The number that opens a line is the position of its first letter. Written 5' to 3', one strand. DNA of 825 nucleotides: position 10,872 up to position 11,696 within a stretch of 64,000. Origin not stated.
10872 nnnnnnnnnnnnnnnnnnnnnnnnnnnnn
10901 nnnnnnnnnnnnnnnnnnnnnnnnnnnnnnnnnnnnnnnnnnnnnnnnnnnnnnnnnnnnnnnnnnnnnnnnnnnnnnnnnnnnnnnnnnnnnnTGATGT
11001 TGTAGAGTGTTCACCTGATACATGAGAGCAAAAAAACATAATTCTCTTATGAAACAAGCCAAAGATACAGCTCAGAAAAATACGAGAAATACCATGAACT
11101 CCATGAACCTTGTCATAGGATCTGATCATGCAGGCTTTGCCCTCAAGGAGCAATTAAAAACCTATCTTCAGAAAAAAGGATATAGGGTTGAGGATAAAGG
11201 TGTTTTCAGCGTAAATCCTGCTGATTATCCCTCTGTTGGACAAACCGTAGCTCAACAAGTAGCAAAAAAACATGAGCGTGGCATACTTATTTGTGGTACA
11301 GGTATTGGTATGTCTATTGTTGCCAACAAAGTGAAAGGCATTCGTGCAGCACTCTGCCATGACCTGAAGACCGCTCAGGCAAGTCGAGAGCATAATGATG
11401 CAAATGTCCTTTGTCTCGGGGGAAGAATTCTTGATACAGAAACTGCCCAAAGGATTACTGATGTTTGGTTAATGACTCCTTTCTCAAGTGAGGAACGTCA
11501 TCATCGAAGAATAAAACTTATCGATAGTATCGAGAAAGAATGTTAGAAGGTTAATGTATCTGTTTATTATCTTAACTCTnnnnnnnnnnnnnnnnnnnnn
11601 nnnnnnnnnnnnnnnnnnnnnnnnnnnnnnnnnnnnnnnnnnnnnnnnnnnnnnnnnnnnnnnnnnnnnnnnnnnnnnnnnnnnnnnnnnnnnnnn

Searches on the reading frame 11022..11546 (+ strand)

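Call 66: search_protein_families(library=pfam, proteins=[window:11022-11546:+], max_evalue=0.001)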
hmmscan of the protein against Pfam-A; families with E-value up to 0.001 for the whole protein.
window:11022-11546:+ (174 aa): 1 family
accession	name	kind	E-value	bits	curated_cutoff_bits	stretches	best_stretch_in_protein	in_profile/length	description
PF02502.23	LacAB_rpiB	-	1.2e-56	190.9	24.7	1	31-167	2-138/138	Ribose/Galactose Isomerase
